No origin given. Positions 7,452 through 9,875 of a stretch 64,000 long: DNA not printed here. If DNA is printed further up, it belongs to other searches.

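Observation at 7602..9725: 707 aa protein fusing an unknown helical N-terminal region to a TerD-like C-terminal domain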

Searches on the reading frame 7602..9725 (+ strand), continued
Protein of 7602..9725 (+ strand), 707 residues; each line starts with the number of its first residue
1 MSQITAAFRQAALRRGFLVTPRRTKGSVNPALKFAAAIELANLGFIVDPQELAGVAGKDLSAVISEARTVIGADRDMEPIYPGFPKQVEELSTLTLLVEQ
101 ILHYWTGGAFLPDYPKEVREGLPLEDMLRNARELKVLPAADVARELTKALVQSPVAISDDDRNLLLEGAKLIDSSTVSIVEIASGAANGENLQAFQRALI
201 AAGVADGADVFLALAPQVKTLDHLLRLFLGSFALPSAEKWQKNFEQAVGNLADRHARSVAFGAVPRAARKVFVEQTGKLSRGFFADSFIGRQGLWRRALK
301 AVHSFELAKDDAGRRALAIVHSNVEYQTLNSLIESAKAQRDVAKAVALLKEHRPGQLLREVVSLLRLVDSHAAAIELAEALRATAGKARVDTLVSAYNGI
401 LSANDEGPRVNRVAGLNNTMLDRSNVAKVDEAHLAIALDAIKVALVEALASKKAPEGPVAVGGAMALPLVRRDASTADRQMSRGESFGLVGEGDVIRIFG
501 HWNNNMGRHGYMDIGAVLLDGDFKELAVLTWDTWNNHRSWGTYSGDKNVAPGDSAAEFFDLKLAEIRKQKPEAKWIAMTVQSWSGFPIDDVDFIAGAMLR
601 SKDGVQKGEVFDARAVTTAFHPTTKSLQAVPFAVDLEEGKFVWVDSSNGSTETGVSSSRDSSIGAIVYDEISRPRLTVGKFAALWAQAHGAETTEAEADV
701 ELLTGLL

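Call 91: search_protein_families(library=pfam, alignment_id=A9, max_evalue=1)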
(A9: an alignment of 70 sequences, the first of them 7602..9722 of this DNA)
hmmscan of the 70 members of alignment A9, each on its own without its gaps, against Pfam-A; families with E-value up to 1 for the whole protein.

A. member 1, window:7602-9722:+ (707 aa): 0 families

B. families by the number of members that match (of 70 scanned): 46 families (the first 25 are shown)
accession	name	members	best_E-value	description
PF02342.23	TerD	13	2.8e-07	TerD domain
PF20062.4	DUF6461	3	0.1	Family of unknown function (DUF6461)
PF00237.24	Ribosomal_L22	2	0.08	Ribosomal protein L22p/L17e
PF24812.1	wHTH_TTC3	1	0.0018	TTC3-like, winged helix turn helix domain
PF12827.12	Peroxin-22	1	0.0039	Peroxisomal biogenesis protein family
PF25393.1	LTM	1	0.012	LUBAC thetering domain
PF18088.7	Glyco_H_20C_C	1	0.017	Glycoside Hydrolase 20C C-terminal domain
PF01044.25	Vinculin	1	0.018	Vinculin family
PF10396.14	TrmE_N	1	0.024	GTP-binding protein TrmE N-terminus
PF07862.16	Nif11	1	0.047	Nif11 domain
PF18537.6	CODH_A_N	1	0.057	Carbon monoxide dehydrogenase subunit alpha N-terminal domain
PF09325.15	Vps5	1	0.064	Vps5 C terminal like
PF16763.10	Spidroin_N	1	0.072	Major ampullate spidroin 1, spider silk protein 1, N-term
PF10776.14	DUF2600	1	0.08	Protein of unknown function (DUF2600)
PF11848.13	DUF3368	1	0.083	Domain of unknown function (DUF3368)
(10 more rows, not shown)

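Call 93: find_encoding_contigs(protein=P0097, flank=10000, max_places=2)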
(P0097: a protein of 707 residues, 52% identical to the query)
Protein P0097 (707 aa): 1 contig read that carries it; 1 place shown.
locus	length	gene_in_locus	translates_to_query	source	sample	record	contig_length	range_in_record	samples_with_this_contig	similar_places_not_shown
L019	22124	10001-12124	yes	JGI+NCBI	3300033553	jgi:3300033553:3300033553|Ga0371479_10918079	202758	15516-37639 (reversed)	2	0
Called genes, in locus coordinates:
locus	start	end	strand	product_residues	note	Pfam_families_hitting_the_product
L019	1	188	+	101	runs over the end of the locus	-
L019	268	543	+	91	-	-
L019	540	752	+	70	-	-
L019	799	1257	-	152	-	-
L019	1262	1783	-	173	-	-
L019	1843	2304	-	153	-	-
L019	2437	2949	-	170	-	-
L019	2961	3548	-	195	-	PF25084:LbH_EIF2B (faint), PF25087:GMPPB_C (faint)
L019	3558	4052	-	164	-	-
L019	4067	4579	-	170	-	-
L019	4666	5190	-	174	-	-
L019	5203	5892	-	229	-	PF25084:LbH_EIF2B (weak), PF25087:GMPPB_C (weak), PF04519:Bactofilin (faint)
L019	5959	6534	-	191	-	-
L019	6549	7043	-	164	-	-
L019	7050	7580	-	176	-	-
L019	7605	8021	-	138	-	-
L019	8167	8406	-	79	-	-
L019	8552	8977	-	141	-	-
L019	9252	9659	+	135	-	-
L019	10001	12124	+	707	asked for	-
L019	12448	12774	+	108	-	-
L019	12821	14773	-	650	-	-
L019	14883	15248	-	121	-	-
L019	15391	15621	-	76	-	-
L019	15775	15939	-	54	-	-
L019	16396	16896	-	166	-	-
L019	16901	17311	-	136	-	-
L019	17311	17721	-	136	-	-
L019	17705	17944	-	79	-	-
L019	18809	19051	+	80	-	-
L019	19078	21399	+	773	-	-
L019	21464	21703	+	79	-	-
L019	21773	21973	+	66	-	-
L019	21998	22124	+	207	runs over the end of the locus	-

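Call 94: list_cluster_members(proteins=[P0097, P0007, P0109, P0001])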
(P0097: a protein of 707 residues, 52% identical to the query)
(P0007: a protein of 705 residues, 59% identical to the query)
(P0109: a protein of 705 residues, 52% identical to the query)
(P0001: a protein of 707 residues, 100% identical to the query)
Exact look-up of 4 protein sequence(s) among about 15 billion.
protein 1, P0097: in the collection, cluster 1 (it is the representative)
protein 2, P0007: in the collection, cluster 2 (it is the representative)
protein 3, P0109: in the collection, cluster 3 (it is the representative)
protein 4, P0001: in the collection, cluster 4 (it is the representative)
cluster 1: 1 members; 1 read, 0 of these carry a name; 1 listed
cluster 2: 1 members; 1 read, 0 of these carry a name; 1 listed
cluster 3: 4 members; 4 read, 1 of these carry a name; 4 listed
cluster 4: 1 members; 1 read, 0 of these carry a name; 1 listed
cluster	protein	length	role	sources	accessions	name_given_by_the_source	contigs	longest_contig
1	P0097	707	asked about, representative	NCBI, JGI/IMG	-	-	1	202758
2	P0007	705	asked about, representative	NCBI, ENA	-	-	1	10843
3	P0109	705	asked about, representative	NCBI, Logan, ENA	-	-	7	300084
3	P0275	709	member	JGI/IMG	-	hypothetical protein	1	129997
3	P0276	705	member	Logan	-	-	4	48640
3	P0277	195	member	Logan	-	-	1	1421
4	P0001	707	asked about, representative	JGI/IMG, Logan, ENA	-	-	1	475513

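Call 99: search_dna_similar(query=P0204, collection=plasmids, mode=protein, max_rows=25, max_evalue=0.001)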
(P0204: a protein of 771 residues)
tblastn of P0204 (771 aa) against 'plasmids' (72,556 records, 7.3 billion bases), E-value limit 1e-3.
Records with a match: 34; places in all: 34; records where one place covers at least 80% of the query: 8.
Best place of each record, by identity: <60% 34.
By first word of the organism name: Streptomyces 11; Variovorax 4; Deinococcus 4; Vibrio 4; Kitasatospora 2; Mycolicibacterium 2; Bacillus 1; Niallia 1; Clostridium 1; Embleya 1; and 3 more.
By predicted mobility (MOB-suite, as given by PLSDB): non-mobilizable 29; mobilizable 4; conjugative 1.
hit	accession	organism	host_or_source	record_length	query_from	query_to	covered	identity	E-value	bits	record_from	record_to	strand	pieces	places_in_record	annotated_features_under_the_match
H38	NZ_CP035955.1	Bacillus mycoides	cell culture,soil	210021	25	770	97%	40.0%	8e-152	498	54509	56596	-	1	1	TerD family protein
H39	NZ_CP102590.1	Niallia taxi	-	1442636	24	770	97%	35.0%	6e-122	411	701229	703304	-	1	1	none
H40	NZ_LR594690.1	Variovorax sp. WDL1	linuron-contaminated soil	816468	24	752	95%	32.5%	4e-81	291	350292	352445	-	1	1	RING finger family 4 domain-containing protein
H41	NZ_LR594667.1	Variovorax sp. SRS16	linuron-contaminated soil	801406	24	752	95%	32.1%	9e-83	296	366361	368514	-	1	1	RING finger family 4 domain-containing protein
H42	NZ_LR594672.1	Variovorax sp. PBL-E5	linuron-contaminated soil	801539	24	752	95%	32.1%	9e-83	296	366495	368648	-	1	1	RING finger family 4 domain-containing protein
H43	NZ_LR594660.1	Variovorax sp. PBL-H6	linuron-contaminated soil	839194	24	752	95%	32.1%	9e-83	296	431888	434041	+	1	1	RING finger family 4 domain-containing protein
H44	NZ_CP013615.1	Clostridium perfringens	canine,Pure culture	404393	48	768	94%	29.3%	4e-82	294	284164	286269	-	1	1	TerD family protein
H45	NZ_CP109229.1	Streptomyces anthocyanicus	-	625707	63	742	88%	27.0%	4e-41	171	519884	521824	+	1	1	hypothetical protein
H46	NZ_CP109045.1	Streptomyces halstedii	-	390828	211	756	71%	32.5%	9e-63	236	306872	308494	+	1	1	MXAN_6230/SCO0854 family RING domain-containing protein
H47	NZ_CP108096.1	Streptomyces sp. NBC_00239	-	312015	211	751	70%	32.4%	2e-61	233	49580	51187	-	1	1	MXAN_6230/SCO0854 family RING domain-containing protein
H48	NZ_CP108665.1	Streptomyces globisporus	-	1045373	211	729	67%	32.9%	2e-43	177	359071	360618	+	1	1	record has no annotation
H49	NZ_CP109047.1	Streptomyces sp. NBC_00637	-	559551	210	741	69%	32.0%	3e-58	223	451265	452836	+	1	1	MXAN_6230/SCO0854 family RING domain-containing protein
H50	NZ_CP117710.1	Streptomyces sp. MMBL 11-1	marine sponge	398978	211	729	67%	32.7%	4e-48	192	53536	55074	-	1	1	MXAN_6230/SCO0854 family RING domain-containing protein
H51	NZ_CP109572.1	Streptomyces anthocyanicus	-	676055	211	742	69%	28.0%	2e-33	147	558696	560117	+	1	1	hypothetical protein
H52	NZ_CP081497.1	Streptomyces sp. BHT-5-2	whole organism,plant soil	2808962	211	681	61%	30.3%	5e-32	142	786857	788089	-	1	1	none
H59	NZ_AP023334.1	Mycolicibacterium sp. TY66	-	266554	327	692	47%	29.6%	7e-20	103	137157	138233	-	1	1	hypothetical protein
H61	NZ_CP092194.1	Deinococcus sp. KNUC1210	Setaria viridis,cell ...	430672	330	692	47%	29.6%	8e-17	93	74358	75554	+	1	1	TerD family protein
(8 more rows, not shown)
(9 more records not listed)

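Call 100: get_annotated_region(hit=H46, flank=9000)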
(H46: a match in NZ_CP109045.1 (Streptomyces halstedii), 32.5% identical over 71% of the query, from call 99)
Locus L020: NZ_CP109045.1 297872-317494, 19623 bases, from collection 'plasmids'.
description: Streptomyces halstedii strain NBC 00641 plasmid unnamed1, complete sequence
organism: Streptomyces halstedii (NCBI taxid 1944)
taxonomy: Bacteria; Actinomycetota; Actinomycetes; Kitasatosporales; Streptomycetaceae; Streptomyces; Streptomyces halstedii
host: -; source: -; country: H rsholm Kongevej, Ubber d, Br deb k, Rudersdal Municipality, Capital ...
typing (MOB-suite, as given by PLSDB): non-mobilizable
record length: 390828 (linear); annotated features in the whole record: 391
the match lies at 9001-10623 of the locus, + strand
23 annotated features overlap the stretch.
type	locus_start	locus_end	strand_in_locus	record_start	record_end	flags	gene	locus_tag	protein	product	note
CDS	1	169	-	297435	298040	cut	-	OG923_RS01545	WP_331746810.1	hypothetical protein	-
CDS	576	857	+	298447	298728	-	-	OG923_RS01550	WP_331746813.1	HU family DNA-binding protein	-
CDS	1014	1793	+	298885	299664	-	-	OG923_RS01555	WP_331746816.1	hypothetical protein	-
CDS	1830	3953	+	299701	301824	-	-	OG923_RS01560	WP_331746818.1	hypothetical protein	-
CDS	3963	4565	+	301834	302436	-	-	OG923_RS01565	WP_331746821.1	hypothetical protein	-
CDS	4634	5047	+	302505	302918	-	-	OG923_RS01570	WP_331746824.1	hypothetical protein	-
CDS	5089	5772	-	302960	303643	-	-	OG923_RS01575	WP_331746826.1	hypothetical protein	-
CDS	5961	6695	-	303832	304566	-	-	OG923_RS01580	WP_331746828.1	hypothetical protein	-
CDS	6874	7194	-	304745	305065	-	-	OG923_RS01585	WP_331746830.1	hypothetical protein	-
CDS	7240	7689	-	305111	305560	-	-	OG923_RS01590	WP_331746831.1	hypothetical protein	-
CDS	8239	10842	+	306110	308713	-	-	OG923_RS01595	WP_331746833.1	MXAN_6230/SCO0854 family RING domain-containing protein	-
CDS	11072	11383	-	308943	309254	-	-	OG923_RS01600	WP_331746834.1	hypothetical protein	-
CDS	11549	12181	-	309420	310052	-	-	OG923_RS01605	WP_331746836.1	hypothetical protein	-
CDS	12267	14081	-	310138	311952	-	-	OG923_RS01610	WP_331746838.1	VWA domain-containing protein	-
CDS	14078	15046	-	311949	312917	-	-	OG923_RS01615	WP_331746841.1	AAA family ATPase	-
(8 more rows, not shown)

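Call 101: get_annotated_region(hit=H40, flank=9000)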
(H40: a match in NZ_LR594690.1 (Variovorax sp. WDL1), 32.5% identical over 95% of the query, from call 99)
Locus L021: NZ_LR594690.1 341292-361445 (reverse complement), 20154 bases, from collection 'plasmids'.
description: Variovorax sp. WDL1 plasmid 2
organism: Variovorax sp. WDL1 (NCBI taxid 207745)
taxonomy: Bacteria; Pseudomonadota; Betaproteobacteria; Burkholderiales; Comamonadaceae; Variovorax; Variovorax sp. WDL1
host: -; source: linuron-contaminated soil; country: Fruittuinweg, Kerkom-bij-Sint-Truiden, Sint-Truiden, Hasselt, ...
typing (MOB-suite, as given by PLSDB): non-mobilizable
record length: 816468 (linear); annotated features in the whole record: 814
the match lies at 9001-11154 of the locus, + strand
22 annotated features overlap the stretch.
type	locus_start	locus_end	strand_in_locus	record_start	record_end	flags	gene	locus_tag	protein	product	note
CDS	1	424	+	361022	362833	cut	-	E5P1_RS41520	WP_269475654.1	EAL domain-containing protein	-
CDS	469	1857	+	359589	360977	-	-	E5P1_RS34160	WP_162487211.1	HDOD domain-containing protein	-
CDS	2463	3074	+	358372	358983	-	-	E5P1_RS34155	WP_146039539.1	hypothetical protein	-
CDS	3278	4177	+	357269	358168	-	-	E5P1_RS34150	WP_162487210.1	hypothetical protein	-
CDS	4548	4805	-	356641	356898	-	-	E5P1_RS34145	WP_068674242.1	hypothetical protein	-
CDS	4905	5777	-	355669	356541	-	-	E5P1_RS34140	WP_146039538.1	DUF6694 family lipoprotein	-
CDS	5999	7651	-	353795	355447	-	rtcR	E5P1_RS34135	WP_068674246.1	RNA repair transcriptional activator RtcR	GO:0006355 - regulation of DNA-templated transcription [Evidence IEA]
CDS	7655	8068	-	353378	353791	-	-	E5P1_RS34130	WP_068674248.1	hypothetical protein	-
CDS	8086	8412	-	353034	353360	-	-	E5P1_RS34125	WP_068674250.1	hypothetical protein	-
CDS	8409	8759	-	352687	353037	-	-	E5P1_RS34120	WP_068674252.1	DUF6283 family protein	-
CDS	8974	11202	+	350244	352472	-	-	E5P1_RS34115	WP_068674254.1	RING finger family 4 domain-containing protein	-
CDS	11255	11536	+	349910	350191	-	-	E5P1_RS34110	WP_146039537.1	hypothetical protein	-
CDS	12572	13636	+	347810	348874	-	-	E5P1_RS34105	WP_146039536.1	hypothetical protein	-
CDS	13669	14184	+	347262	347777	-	-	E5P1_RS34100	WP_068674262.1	hypothetical protein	-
CDS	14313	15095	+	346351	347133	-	-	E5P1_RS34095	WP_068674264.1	hypothetical protein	-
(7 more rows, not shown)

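Call 102: get_annotated_region(hit=H38, flank=9000)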
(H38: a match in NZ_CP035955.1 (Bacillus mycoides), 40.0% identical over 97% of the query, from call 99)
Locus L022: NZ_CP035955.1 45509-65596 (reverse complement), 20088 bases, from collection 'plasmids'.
description: Bacillus mycoides strain BPN03/1 plasmid p210
organism: Bacillus mycoides (NCBI taxid 1405)
taxonomy: Bacteria; Bacillota; Bacilli; Bacillales; Bacillaceae; Bacillus; Bacillus mycoides
host: -; source: cell culture,soil; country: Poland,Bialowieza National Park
typing (MOB-suite, as given by PLSDB): conjugative; replicon rep_cluster_1869; relaxase MOBP; mating-pair formation MPF_T
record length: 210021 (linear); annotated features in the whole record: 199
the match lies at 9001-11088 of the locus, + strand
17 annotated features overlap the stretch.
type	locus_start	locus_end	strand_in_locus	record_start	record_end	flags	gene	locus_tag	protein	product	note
CDS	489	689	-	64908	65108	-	-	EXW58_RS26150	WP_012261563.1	cold-shock protein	-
CDS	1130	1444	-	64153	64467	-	-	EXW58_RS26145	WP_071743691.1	hypothetical protein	-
CDS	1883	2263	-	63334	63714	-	-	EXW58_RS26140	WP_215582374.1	hypothetical protein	-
CDS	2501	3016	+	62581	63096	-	-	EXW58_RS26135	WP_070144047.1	hypothetical protein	-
CDS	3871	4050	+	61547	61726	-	-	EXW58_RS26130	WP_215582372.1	DUF4083 family protein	-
CDS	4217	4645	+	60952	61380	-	-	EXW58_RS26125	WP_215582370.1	DUF5412 domain-containing protein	-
CDS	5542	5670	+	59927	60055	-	-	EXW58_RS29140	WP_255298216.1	hypothetical protein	-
CDS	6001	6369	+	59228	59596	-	-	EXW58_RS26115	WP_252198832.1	DUF4367 domain-containing protein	-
CDS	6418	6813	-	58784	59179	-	-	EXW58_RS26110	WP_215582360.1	hypothetical protein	-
CDS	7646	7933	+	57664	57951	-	-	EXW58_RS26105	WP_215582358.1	zinc ribbon domain-containing protein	-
CDS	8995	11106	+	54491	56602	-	-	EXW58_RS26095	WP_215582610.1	TerD family protein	-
CDS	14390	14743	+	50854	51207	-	-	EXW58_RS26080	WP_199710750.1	metalloregulator ArsR/SmtB family transcription factor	GO:0006355 - regulation of DNA-templated transcription [Evidence IEA]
CDS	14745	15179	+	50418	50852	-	-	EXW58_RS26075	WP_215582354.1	DNA mismatch repair protein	-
CDS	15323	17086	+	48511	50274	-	sulP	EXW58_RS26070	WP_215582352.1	sulfate permease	GO:0008272 - sulfate transport [Evidence IEA]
CDS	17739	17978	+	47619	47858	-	dltC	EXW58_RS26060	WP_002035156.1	D-alanine--poly(phosphoribitol) ligase subunit DltC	GO:0019350 - teichoic acid biosynthetic process [Evidence IEA]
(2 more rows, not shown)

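Call 103: get_annotated_region(hit=H44, flank=8000)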
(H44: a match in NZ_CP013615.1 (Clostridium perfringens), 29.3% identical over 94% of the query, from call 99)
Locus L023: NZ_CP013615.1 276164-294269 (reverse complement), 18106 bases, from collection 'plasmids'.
description: Clostridium perfringens strain JP838 plasmid pJFP838A, complete sequence
organism: Clostridium perfringens (NCBI taxid 1502)
taxonomy: Bacteria; Bacillota; Clostridia; Eubacteriales; Clostridiaceae; Clostridium; Clostridium perfringens
host: -; source: canine,Pure culture; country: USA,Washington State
typing (MOB-suite, as given by PLSDB): non-mobilizable
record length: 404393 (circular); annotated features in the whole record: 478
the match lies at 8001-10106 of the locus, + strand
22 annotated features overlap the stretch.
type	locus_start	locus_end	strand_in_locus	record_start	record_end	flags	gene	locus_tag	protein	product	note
CDS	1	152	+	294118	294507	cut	-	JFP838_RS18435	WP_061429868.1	hypothetical protein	-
CDS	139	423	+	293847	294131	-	-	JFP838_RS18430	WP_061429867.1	hypothetical protein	-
CDS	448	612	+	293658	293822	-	-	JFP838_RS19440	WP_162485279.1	hypothetical protein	-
CDS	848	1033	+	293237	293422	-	-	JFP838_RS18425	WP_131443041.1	hypothetical protein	-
CDS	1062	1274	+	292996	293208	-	-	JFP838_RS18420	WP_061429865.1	hypothetical protein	-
CDS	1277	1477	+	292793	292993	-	-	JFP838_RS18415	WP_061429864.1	hypothetical protein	-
CDS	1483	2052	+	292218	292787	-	-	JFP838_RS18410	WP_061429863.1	hypothetical protein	-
CDS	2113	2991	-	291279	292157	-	-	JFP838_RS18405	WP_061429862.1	hypothetical protein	-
CDS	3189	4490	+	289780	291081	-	-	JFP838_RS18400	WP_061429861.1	leucine-rich repeat domain-containing protein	-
CDS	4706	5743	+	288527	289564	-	-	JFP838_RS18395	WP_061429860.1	leucine-rich repeat domain-containing protein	-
CDS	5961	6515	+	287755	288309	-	-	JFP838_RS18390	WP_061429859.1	DUF2196 domain-containing protein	-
CDS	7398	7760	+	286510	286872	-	-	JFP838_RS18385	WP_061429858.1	hypothetical protein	-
CDS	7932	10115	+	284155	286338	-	-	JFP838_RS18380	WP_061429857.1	TerD family protein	-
CDS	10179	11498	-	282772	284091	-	-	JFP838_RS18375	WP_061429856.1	hypothetical protein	-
CDS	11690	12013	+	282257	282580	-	-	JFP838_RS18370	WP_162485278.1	hypothetical protein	-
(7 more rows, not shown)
